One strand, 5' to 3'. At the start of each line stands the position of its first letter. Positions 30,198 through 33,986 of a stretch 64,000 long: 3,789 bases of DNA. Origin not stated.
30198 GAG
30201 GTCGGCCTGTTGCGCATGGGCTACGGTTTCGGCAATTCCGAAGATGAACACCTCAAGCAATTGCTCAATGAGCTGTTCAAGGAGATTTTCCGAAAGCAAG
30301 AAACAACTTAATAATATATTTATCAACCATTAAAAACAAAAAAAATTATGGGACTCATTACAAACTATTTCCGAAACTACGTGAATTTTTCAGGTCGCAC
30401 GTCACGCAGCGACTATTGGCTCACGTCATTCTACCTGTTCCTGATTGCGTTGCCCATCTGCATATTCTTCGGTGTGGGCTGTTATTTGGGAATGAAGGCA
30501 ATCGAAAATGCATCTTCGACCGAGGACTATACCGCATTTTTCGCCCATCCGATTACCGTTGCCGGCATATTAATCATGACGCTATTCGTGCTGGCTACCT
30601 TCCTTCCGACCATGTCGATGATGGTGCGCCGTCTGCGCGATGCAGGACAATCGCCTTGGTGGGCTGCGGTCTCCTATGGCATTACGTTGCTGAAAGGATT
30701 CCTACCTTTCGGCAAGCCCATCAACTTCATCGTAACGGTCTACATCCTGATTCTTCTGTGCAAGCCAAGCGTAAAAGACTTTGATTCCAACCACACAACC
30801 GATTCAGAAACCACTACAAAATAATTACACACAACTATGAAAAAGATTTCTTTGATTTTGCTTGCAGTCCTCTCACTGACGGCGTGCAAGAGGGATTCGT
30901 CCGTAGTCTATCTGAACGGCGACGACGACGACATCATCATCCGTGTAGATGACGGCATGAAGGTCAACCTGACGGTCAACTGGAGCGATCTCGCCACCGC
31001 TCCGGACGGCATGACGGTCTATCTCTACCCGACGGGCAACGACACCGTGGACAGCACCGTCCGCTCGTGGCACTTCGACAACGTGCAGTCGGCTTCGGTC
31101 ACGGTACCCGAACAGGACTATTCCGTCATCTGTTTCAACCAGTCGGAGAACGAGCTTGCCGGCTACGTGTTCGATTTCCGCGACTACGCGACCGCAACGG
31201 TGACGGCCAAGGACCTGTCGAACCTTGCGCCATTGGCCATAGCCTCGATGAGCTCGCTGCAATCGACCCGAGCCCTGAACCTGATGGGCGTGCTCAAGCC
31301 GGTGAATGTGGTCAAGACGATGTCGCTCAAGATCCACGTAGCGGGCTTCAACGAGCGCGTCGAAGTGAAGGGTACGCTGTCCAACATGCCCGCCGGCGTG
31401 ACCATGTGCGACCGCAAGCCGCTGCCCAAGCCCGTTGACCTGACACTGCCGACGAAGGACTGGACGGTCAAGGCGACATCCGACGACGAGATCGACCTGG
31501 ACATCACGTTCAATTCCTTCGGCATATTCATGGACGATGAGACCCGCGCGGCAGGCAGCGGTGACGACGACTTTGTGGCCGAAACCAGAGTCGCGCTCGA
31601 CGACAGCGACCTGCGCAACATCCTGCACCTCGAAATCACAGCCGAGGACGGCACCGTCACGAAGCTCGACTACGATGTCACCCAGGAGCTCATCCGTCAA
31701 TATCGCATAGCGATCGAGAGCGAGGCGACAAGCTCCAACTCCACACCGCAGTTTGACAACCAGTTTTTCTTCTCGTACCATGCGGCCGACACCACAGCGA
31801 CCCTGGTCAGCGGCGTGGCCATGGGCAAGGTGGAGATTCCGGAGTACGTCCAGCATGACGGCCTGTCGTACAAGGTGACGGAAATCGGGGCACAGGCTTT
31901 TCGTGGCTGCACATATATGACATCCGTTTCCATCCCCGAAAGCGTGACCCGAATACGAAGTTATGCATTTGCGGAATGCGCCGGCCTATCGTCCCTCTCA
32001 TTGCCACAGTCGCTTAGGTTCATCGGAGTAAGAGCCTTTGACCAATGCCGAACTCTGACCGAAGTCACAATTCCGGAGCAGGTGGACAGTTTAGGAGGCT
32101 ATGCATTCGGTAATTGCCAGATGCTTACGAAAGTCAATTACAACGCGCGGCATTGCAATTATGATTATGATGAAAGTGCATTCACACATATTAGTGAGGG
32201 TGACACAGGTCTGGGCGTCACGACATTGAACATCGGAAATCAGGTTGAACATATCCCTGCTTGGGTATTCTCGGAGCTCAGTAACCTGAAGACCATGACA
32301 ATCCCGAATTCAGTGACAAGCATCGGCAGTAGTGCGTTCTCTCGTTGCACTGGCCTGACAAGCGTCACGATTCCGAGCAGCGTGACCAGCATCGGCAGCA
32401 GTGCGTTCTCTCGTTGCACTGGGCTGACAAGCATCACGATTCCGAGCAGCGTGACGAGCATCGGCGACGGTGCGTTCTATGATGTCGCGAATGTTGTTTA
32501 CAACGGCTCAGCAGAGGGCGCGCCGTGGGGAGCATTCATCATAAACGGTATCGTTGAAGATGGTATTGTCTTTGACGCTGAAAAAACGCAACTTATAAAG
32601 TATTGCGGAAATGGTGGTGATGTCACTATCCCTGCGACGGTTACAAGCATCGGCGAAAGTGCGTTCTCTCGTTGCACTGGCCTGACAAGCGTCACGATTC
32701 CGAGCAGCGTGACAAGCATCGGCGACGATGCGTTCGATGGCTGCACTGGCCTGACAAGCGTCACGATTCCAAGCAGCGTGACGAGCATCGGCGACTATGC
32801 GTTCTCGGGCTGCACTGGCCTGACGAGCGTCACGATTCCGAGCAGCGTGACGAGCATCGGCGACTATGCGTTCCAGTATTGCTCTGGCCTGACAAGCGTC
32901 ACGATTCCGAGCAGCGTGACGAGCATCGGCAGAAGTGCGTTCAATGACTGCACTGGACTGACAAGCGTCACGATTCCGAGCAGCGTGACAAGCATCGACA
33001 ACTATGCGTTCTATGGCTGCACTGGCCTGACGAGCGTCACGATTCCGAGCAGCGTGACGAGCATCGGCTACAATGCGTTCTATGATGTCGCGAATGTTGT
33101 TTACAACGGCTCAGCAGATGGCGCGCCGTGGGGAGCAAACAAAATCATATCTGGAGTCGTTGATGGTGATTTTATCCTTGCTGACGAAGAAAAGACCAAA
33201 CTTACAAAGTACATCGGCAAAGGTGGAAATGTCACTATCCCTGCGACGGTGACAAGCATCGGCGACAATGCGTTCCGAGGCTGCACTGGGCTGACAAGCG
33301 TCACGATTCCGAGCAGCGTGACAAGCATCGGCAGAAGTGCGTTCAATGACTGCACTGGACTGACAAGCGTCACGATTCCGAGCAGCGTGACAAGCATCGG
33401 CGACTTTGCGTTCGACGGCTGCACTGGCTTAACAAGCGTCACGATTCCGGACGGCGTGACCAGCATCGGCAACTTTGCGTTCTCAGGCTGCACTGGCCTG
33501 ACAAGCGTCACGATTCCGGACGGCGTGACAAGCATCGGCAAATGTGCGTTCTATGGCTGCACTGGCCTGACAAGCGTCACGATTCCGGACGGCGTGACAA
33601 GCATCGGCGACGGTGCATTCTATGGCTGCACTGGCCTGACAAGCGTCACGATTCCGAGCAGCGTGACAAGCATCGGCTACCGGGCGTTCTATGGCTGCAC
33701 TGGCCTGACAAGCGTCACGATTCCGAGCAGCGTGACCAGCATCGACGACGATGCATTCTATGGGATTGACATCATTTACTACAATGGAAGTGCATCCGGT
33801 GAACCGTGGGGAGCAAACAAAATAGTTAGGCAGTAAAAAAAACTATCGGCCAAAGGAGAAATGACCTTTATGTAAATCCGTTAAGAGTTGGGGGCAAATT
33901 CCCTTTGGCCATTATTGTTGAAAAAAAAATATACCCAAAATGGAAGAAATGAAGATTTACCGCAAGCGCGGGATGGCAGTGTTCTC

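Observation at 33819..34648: Small membrane-protein gene bracketed by ~100-bp direct repeats that include the stop region of the upstream gene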

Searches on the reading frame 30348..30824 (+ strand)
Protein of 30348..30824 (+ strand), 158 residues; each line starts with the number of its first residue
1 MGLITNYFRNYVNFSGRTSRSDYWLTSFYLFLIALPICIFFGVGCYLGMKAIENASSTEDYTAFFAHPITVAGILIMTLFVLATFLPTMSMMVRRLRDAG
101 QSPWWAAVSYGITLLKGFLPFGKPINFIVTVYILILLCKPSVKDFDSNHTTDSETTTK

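Call 12: search_protein_families(library=pfam, proteins=[window:30348-30824:+], max_evalue=0.01)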
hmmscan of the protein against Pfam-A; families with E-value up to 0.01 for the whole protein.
window:30348-30824:+ (158 aa): 1 family
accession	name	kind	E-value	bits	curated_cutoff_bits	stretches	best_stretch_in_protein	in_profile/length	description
PF05656.20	DUF805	-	6.9e-19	68.8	25.7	1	11-142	1-103/111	Protein of unknown function (DUF805)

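Call 49: find_encoding_contigs(protein=window:30348-30824:+, flank=8000, max_places=10)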
Protein window:30348-30824:+ (158 aa): 5 contigs read that carry it; 4 places shown.
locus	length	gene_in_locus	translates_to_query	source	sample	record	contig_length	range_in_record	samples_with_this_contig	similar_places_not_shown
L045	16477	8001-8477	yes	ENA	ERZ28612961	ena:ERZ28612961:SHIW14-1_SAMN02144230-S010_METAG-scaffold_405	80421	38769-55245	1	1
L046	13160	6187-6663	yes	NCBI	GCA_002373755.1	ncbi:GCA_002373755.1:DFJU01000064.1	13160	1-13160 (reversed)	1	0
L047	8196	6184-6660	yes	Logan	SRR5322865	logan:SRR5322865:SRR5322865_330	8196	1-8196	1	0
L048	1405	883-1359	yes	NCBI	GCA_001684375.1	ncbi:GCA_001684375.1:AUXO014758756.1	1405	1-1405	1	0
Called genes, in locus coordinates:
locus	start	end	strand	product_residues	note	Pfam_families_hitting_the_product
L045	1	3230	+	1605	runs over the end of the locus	PF02837:Glyco_hydro_2_N, PF22666:Glyco_hydro_2_N2 (faint), PF01301:Glyco_hydro_35, PF02449:Glyco_hydro_42 (weak)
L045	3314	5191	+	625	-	PF01835:MG2 (faint)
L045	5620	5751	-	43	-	-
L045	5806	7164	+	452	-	-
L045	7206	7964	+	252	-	-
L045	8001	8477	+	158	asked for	PF05656:DUF805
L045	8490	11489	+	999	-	PF17145:DUF5119, PF13855:LRR_8 (faint), PF13306:LRR_5, PF05725:FNIP (faint), PF13306:LRR_5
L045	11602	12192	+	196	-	-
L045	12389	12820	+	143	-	PF03544:TonB_C (faint)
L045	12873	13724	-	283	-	PF00809:Pterin_bind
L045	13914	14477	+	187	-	-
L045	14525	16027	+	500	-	PF01145:Band_7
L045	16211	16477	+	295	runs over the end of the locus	PF01966:HD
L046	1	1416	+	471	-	?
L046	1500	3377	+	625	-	PF01835:MG2 (faint)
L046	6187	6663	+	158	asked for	PF05656:DUF805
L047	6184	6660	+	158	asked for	PF05656:DUF805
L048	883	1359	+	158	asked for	PF05656:DUF805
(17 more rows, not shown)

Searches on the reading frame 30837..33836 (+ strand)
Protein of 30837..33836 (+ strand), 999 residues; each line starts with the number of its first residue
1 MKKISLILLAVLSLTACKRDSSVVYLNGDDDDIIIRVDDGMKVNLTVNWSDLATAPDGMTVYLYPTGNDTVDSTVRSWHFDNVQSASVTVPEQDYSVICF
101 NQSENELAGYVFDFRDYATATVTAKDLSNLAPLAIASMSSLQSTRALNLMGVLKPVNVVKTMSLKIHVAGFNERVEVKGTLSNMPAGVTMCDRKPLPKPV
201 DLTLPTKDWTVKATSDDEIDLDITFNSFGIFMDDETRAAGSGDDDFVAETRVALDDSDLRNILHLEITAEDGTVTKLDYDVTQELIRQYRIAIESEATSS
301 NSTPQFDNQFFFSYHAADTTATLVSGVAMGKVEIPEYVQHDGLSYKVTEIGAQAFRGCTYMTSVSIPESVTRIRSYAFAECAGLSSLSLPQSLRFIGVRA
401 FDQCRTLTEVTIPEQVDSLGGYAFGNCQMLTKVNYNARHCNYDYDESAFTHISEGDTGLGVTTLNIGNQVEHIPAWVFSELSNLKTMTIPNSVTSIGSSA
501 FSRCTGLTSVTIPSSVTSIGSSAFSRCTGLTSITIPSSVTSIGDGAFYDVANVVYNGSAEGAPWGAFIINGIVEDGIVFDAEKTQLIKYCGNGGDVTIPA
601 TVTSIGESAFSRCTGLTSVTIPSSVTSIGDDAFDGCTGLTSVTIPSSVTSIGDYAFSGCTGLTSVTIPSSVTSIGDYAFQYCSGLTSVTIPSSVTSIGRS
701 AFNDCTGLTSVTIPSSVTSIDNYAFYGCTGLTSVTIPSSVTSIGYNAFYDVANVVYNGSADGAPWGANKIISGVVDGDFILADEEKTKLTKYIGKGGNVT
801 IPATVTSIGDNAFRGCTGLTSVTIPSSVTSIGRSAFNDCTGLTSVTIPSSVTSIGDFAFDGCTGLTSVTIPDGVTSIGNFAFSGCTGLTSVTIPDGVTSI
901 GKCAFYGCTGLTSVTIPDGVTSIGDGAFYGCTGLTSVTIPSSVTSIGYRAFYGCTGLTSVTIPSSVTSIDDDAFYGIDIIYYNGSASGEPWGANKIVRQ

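Call 12: search_protein_families(library=pfam, proteins=[window:30837-33836:+], max_evalue=0.01)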
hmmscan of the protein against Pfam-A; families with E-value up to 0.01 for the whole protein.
window:30837-33836:+ (999 aa): 4 families
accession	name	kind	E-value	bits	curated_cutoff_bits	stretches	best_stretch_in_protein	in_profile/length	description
PF13306.12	LRR_5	-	6.6e-179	585.7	27.7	6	588-708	9-126/127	BspA type Leucine rich repeat region (6 copies)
PF13855.12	LRR_8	-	1.2e-17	63.9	27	0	467-510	10-54/61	Leucine rich repeat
PF17145.10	DUF5119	-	2e-15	57.6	27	1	32-203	6-189/191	Domain of unknown function (DUF5119)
PF05725.18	FNIP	-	1.5e-05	25.5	21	0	685-720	5-39/44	FNIP Repeat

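Call 50: find_encoding_contigs(protein=window:30837-33836:+, flank=4000, max_places=10)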
Protein window:30837-33836:+ (999 aa): 2 contigs read that carry it; 1 place shown.
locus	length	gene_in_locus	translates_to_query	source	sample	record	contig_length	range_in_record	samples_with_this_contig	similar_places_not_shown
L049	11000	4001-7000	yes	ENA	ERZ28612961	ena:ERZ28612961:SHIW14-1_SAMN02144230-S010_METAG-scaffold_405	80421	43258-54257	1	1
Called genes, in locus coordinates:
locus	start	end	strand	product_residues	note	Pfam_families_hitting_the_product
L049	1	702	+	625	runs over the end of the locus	PF01835:MG2 (faint)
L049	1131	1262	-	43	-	-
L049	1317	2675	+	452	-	-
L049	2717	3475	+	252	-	-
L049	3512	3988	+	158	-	PF05656:DUF805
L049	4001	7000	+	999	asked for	PF17145:DUF5119, PF13855:LRR_8 (faint), PF13306:LRR_5, PF05725:FNIP (faint), PF13306:LRR_5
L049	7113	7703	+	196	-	-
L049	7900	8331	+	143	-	PF03544:TonB_C (faint)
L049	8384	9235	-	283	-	PF00809:Pterin_bind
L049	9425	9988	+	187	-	-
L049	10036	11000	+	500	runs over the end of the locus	PF01145:Band_7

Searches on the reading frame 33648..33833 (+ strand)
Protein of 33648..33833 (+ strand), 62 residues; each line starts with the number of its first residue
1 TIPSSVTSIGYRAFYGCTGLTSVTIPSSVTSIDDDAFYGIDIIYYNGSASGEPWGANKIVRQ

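Call 40: find_homologous_proteins(query=window:33648-33833:+, max_evalue=0.001)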
Query window:33648-33833:+ (62 aa): 372 proteins with E <= 0.001 among 659 candidates; the best 120 are listed.
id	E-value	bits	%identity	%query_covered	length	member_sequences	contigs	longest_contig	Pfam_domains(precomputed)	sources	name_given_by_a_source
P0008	7.0e-22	94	77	63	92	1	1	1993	PF13306.13,PF13855.13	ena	-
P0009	1.1e-20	90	81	60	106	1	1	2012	PF13306.13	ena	-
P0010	2.0e-20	90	65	77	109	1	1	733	PF13306.13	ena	-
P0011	2.6e-20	89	82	61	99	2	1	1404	PF13306.13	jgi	jgi:hypothetical protein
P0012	5.7e-20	88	73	66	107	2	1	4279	PF13306.13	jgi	-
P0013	7.2e-20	88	81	60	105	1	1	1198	PF13306.13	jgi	-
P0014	1.2e-18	84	43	95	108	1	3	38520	PF13306.13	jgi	-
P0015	1.0e-17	81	79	63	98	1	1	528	PF13306.13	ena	-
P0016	2.1e-17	80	69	63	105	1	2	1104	PF13306.13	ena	-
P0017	6.1e-17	79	60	94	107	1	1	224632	PF13306.13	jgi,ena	-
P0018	6.4e-17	78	76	61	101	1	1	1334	PF13306.13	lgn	-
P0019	6.6e-17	78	82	61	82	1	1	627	PF13306.13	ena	-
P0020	7.3e-17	78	79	63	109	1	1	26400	PF13306.13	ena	-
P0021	7.7e-17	78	82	61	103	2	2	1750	PF13306.13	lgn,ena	-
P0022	4.7e-16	76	78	60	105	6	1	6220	PF13306.13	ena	-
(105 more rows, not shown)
